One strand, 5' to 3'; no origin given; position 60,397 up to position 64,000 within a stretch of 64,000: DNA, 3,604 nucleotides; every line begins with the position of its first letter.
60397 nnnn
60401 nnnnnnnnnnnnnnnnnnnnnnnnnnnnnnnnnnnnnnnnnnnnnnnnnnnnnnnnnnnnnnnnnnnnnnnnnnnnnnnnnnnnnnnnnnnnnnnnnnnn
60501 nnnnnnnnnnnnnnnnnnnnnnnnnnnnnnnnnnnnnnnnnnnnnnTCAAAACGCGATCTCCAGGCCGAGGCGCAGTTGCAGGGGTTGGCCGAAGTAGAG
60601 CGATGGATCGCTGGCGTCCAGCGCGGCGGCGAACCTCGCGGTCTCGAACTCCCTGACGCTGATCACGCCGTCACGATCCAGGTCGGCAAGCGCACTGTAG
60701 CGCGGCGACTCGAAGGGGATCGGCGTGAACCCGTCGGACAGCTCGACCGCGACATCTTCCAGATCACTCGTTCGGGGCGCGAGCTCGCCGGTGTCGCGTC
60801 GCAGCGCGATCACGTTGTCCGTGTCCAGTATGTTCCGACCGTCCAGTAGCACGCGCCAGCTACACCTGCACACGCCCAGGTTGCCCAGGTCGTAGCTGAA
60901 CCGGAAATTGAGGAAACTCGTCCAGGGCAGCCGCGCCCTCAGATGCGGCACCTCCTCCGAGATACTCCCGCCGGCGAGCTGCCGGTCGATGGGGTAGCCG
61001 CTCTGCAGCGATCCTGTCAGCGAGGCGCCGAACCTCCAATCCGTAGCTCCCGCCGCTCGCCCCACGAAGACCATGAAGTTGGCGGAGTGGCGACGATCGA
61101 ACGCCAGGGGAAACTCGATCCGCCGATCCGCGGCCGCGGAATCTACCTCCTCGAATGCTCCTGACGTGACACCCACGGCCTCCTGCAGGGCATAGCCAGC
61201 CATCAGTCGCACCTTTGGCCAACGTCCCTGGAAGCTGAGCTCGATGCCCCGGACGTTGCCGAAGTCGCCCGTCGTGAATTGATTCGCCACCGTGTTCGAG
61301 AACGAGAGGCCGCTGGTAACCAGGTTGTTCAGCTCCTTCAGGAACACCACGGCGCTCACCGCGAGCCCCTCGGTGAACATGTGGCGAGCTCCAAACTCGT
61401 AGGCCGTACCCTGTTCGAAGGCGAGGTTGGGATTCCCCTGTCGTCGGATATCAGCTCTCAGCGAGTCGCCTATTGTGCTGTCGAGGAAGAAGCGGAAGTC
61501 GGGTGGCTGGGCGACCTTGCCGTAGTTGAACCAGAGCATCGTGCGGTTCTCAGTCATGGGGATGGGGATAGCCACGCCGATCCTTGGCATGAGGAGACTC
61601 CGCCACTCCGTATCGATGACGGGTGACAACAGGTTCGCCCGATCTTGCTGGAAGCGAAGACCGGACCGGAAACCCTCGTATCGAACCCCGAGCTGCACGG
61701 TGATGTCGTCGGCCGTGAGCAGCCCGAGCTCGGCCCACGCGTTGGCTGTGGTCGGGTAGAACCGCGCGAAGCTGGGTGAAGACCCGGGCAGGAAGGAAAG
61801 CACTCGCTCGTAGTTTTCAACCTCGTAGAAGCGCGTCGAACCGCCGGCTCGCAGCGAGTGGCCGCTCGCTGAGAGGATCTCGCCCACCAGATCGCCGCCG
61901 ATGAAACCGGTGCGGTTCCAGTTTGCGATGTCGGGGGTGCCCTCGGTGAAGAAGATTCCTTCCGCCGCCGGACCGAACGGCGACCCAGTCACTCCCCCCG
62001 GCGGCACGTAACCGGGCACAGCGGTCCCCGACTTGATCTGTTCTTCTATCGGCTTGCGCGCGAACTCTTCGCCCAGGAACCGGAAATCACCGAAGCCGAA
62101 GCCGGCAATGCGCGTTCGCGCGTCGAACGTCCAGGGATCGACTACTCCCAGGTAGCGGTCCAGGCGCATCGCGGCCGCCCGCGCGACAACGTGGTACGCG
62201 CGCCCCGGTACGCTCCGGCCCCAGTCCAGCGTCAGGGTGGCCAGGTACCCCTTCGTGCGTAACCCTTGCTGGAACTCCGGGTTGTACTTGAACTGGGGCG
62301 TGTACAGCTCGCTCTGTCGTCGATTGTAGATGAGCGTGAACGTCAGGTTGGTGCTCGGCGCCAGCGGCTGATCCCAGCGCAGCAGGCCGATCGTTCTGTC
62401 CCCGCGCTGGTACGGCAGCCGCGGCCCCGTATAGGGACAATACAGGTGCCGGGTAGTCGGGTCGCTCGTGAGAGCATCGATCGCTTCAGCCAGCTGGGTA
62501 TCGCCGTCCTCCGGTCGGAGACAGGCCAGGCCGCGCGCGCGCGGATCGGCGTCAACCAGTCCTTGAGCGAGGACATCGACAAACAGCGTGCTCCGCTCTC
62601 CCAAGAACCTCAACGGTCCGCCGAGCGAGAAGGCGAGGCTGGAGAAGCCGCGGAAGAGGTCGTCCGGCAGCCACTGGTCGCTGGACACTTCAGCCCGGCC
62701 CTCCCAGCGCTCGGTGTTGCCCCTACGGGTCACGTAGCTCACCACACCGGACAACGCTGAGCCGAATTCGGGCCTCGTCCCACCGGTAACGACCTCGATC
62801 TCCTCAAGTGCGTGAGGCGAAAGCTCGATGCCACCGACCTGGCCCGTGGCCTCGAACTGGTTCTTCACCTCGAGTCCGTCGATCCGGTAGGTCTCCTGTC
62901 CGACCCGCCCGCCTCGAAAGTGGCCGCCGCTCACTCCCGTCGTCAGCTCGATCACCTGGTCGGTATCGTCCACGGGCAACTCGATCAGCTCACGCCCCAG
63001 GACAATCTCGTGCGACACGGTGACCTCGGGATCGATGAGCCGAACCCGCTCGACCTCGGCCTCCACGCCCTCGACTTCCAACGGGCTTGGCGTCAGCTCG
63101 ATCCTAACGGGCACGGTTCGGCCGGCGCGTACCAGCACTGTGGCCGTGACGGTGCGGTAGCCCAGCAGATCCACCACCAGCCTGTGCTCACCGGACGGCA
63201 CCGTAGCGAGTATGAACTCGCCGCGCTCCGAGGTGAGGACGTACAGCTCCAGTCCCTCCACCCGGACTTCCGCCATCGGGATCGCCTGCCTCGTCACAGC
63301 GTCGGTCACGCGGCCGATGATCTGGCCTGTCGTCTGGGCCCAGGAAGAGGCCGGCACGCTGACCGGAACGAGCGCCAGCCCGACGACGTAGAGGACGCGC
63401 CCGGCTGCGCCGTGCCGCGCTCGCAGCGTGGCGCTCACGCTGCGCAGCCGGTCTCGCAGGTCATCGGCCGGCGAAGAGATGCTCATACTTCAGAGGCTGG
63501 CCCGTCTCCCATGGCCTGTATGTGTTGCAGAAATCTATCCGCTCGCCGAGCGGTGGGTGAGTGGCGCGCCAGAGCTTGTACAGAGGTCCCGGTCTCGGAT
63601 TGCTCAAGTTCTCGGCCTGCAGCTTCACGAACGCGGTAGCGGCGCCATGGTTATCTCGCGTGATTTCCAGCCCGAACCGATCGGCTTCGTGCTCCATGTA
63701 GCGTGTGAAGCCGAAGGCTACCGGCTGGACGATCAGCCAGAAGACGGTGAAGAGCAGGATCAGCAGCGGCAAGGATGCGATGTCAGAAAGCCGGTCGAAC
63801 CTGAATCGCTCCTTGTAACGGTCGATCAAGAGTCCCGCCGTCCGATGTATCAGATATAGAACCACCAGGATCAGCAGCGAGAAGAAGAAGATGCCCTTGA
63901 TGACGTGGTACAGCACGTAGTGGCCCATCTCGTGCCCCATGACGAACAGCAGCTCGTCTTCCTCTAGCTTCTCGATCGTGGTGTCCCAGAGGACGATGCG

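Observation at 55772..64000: M48 protease, CarboxypepD_reg TonB-dependent receptor, two beta-propeller lipoproteins, OPT transporter and small lipoprotein: candidate two-membrane import pathway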

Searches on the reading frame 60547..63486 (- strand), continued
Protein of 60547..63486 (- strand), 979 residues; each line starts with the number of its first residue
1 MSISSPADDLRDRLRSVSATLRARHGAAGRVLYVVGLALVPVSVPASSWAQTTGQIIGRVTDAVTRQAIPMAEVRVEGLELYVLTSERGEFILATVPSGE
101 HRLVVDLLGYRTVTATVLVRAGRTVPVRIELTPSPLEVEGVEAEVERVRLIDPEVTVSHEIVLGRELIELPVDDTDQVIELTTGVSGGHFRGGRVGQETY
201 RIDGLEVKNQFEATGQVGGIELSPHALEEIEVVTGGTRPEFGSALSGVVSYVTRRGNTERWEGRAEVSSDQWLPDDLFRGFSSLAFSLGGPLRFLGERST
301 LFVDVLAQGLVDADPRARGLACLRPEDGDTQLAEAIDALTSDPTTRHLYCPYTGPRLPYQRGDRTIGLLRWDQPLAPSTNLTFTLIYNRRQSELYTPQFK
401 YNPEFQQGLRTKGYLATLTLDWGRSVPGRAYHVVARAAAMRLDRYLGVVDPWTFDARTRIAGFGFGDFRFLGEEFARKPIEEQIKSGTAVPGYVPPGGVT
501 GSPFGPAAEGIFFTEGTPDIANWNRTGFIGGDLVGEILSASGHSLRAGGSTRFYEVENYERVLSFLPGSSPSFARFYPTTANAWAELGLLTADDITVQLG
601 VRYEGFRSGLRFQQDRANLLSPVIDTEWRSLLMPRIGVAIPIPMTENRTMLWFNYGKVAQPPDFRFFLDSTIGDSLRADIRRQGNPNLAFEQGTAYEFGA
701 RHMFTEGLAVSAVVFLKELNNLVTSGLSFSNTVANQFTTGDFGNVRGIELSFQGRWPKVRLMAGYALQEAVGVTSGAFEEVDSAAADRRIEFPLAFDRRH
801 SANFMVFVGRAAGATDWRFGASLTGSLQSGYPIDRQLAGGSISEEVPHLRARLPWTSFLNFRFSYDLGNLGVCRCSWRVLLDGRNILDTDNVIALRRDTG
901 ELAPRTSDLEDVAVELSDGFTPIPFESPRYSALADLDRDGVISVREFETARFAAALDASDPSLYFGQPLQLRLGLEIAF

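Call 41: predict_structure(alignment_id=A1)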
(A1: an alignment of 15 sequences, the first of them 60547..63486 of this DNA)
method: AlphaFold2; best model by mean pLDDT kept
length: 979 residues; sequences in the alignment: 15
mean_pLDDT: 60.6   pTM: 0.61
mean pLDDT of the five models: 60.6, 58.1, 57.6, 57.0, 48.7
residues with pLDDT >= 90: 6; 70-90: 453; 50-70: 159; < 50: 361
segments of 3 or more residues with pLDDT < 50: 1-53, 120-122, 137-256, 315-321, 353-357, 487-520, 561-571, 611-625, 661-688, 723-740, 774-796, 831-852, 889-900, 961-966
pLDDT, mean of each block of 10 residues (from residue 1): 30 35 29 35 25 67 87 81 85 69 86 76 70 60 31 32 27 26 26 30 27 35 31 26 29 50 81 68 81 77 81 48 67 85 77 51 80 79 81 62 64 80 81 79 76 65 74 64 54 36 29 35 70 79 78 71 37 64 82 80 74 38 56 82 80 77 41 32 42 78 80 77 38 36 71 80 77 45 40 51 81 76 77 41 39 64 84 77 70 43 72 67 68 76 84 70 52 83
secondary structure, 60 per line:
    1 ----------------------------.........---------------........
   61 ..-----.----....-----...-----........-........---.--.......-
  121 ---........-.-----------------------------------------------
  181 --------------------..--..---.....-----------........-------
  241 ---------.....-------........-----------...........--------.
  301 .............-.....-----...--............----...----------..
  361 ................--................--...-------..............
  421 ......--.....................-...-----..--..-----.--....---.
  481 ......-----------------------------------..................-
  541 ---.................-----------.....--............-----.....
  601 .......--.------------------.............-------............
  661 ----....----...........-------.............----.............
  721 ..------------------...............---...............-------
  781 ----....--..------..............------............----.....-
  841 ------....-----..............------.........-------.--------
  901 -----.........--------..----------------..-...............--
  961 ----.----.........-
elements in order (helices of 4 or more, strands of 3 or more residues): H29-37 E53-62 E73-76 E82-84 E90-97 E99-106 E113-119 E124-131 H210-214 E229-233 E250-254 E262-269 E281-291 E300-313 H315-319 H330-341 E359-376 E379-394 E407-426 E429-449 H473-476 H480-486 E522-539 E544-560 E572-576 E579-590 E596-607 E629-641 E649-660 H665-668 H673-683 E691-703 E708-722 E741-755 E759-773 H785-788 E799-809 E819-830 H835-839 H847-850 E856-869 E876-884 H906-914 H944-958 E970-978

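Call 45: fold_search(model_id=the predicted structure, library=pdb)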
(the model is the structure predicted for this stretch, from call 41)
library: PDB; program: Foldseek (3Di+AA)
matches with E <= 10: 765; with E <= 0.001: 172
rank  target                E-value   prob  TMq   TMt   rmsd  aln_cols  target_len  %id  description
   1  1xkw                  2.1e-15  1.00  0.38  0.54   8.6       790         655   12  Pyochelin outer membrane receptor FptA from Pseudomonas aeruginosa (released 2005-10-04)
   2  9a3c_MODEL_1_A        1.0e-14  1.00  0.43  0.53  21.6       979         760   12  Model of E. coli Fiu by in-cell photo-crosslinking MS and deep learning (released 2023-02-24)
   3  6i2j                  6.0e-14  1.00  0.39  0.52   9.6       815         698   12  Crystal structure of the ferric enterobactin receptor mutant (Q482A) from Pseudomonas aeruginosa (PfeA) in complex with  (released 2019-01-16)
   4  6bpm_A                6.3e-14  1.00  0.38  0.51  12.7       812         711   11  The crystal structure of the Ferric-Catecholate import receptor Fiu from K12 E. coli: Closed form (C21) (released 2018-11-28)
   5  9ex3_A                7.8e-14  1.00  0.37  0.52  10.9       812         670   12  Ferric-mycobactin receptor (FemA) in complex with dihydroaeruginoic acid (released 2025-02-26)
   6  9c4o                  1.0e-13  1.00  0.38  0.54  10.1       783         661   10  Cryo-EM structure of PqqU with ligand PQQ (released 2024-06-19)
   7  8the_A                1.9e-13  1.00  0.37  0.49  11.3       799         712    9  Cryo-EM structure of Pseudomonas aeruginosa TonB-dependent transporter PhuR in complex with synthetic antibody and hem (released 2024-01-31)
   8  5nc3                  2.2e-13  1.00  0.39  0.52   8.9       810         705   12  Crystal structure of the ferric enterobactin receptor (PfeA) from Pseudomonas aeruginosa in complex with the tris-catech (released 2018-03-21)
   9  6i96                  2.3e-13  1.00  0.37  0.51  10.8       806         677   13  Structure of the ferrioxamine B transporter FoxA from Pseudomonas aeruginosa in complex with ferrioxamine B (released 2019-08-28)
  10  8bmx_A                2.6e-13  1.00  0.41  0.62   7.9       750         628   10  Bacteroides thetaiotaomicron B12 TonB dependent transporter in complex with a surface lipoprotein (released 2023-09-20)
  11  6e4v                  3.3e-13  1.00  0.37  0.53  10.2       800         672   11  The Crystal Structure of FhuE from E. coli in complex with its substrate Coprogen (released 2019-04-10)
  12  8aa4_A                3.7e-13  1.00  0.35  0.38  14.7       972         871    9  SusC components of the dextran utilisation system (utilisome) (released 2023-06-07)
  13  5out                  3.9e-13  1.00  0.38  0.51  10.4       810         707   12  CRYSTAL STRUCTURE OF THE FERRIC ENTEROBACTIN RECEPTOR (PFEA) MUTANT (G324V) FROM PSEUDOMONAS AERUGINOSA (released 2018-09-05)
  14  8bmx_C                4.8e-13  1.00  0.41  0.61   8.0       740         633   10  Bacteroides thetaiotaomicron B12 TonB dependent transporter in complex with a surface lipoprotein (released 2023-09-20)
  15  6h7v_B                5.1e-13  1.00  0.38  0.54   9.0       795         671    9  Crystal structure of BauA, the Ferric preacinetobactin receptor from Acinetobacter baumannii (released 2018-10-10)
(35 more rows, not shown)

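Call 69: search_solved_structures(query=L070:231-1568:+, max_evalue=0.001)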
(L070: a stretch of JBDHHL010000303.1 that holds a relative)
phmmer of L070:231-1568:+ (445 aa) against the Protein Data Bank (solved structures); distinct sequences matched with E-value up to 0.001: 5.
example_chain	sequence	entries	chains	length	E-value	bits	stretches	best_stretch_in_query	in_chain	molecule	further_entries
4il3_A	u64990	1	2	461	3.4e-34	121.7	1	120-424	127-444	Ste24p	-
5syt_A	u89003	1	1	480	8.8e-26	94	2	116-276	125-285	CAAX prenyl protease 1 homolog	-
4aw6_A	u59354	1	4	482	1.2e-25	93.5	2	116-276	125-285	CAAX PRENYL PROTEASE 1 HOMOLOG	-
6bh8_A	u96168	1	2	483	1.2e-25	93.5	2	116-276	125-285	CAAX prenyl protease 1 homolog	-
2ypt_A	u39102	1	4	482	8.5e-25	90.7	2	116-276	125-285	CAAX PRENYL PROTEASE 1 HOMOLOG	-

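Call 70: find_encoding_contigs(protein=P0066, flank=7000, max_places=1)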
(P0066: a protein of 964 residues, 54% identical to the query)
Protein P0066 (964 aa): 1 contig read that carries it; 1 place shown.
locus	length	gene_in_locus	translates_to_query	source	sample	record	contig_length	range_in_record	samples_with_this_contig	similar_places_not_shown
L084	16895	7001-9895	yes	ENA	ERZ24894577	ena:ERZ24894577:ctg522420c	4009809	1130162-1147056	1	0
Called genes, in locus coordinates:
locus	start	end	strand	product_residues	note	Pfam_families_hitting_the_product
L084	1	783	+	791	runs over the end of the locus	PF01315:Ald_Xan_dh_C, PF02738:MoCoBD_1, PF20256:MoCoBD_2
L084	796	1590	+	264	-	PF00941:FAD_binding_5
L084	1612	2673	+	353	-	PF13191:AAA_16 (weak), PF00004:AAA, PF07726:AAA_3 (faint), PF07728:AAA_5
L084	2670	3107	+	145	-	-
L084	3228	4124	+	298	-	-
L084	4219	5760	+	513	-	PF13517:FG-GAP_3, PF01839:FG-GAP (weak), PF13517:FG-GAP_3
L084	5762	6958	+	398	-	PF05762:VWA_CoxE, PF13519:VWA_2 (faint)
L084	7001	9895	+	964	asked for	PF13620:CarboxypepD_reg, PF13715:CarbopepD_reg_2, PF00593:TonB_dep_Rec_b-barrel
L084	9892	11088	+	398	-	PF07676:PD40 (faint), PF26550:Tricorn_2nd (faint), PF26549:Tricorn_N (weak)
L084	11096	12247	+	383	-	PF08450:SGL (faint), PF01436:NHL (faint), PF25021:TEN_NHL (weak)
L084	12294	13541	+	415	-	PF17170:DUF5128 (faint)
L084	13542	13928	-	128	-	PF01850:PIN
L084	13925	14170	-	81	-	PF02604:PhdYeFM_antitox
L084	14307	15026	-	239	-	PF13478:XdhC_C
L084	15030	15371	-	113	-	PF02625:XdhC_CoxI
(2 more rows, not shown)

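Call 71: find_encoding_contigs(protein=P0106, flank=7000, max_places=1)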
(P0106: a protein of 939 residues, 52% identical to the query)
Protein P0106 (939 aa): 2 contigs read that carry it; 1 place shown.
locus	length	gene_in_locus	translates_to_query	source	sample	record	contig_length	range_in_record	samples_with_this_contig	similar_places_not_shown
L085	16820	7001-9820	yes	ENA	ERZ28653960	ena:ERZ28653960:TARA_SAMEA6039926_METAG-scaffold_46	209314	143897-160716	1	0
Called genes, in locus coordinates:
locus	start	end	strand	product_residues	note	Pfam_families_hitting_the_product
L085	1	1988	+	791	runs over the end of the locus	PF01315:Ald_Xan_dh_C, PF02738:MoCoBD_1, PF20256:MoCoBD_2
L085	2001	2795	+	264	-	PF00941:FAD_binding_5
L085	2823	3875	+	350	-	PF13191:AAA_16 (weak), PF00004:AAA, PF07726:AAA_3 (faint), PF07728:AAA_5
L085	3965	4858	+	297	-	-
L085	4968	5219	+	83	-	PF04014:MazE_antitoxin (weak)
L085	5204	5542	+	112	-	PF02452:PemK_toxin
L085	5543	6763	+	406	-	PF05762:VWA_CoxE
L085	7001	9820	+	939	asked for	PF13620:CarboxypepD_reg, PF13715:CarbopepD_reg_2, PF00593:TonB_dep_Rec_b-barrel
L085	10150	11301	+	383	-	PF07676:PD40 (faint), PF26549:Tricorn_N (faint), PF26550:Tricorn_2nd (faint)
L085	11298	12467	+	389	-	PF08450:SGL (faint), PF25021:TEN_NHL (faint), PF01436:NHL (faint)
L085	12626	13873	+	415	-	-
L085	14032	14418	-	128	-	PF01850:PIN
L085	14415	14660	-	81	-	PF02604:PhdYeFM_antitox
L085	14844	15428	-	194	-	PF13478:XdhC_C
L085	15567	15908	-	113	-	PF02625:XdhC_CoxI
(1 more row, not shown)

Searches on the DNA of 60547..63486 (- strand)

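Call 40: search_rna_families(sources=[L009, L013, L017, L033, L038, L063], threshold=gathering)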
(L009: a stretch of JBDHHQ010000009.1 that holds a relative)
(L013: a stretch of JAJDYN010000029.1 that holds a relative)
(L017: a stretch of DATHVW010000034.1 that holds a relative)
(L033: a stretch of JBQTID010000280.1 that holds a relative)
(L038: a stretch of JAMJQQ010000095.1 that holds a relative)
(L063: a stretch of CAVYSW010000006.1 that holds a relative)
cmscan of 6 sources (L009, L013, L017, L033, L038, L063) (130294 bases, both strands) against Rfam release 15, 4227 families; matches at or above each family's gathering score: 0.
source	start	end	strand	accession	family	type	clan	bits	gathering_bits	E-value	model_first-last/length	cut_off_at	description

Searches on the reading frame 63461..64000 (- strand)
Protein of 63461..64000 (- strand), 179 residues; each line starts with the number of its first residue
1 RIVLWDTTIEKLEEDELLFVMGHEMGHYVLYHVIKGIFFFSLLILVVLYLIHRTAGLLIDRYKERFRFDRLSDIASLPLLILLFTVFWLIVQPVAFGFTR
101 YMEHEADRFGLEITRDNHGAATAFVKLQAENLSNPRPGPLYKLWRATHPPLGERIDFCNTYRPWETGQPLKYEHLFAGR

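Call 5: search_protein_families(library=pfam, proteins=[window:63461-64000:-], max_evalue=0.01)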
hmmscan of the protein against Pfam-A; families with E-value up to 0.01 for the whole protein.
window:63461-64000:- (179 aa): 1 family
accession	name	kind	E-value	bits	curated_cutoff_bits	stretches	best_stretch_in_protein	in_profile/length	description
PF01435.24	Peptidase_M48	-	2.4e-25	89.9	20.3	1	1-156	48-180/186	Peptidase family M48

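Call 6: search_protein_families(library=ncbifam, proteins=[window:63461-64000:-], max_evalue=0.01)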
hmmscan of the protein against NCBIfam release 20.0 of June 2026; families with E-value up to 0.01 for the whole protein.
window:63461-64000:- (179 aa): 7 families
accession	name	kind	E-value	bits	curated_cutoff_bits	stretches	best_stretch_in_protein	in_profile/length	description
NF003425.0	PRK04897.1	equivalog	2.8e-06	26.8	355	1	9-131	129-254/298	zinc metalloprotease HtpX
NF002775.0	PRK02870.1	equivalog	4.2e-06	26.3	285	1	7-134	163-285/338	zinc metalloprotease HtpX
NF002669.0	PRK02391.1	equivalog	9.2e-06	25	341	1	7-129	124-241/298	zinc metalloprotease HtpX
NF002839.0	PRK03072.1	equivalog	0.0002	20.6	412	1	10-135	122-240/291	zinc metalloprotease HtpX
NF003965.0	PRK05457.1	equivalog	0.00091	18.7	245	1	9-131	126-244/285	protease HtpX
NF052399.1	M48_lipo_LoiP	exception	0.0015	18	365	0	9-36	114-141/247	metalloprotease LoiP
NF002826.0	PRK03001.1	equivalog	0.0016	17.7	369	1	9-131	117-230/285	zinc metalloprotease HtpX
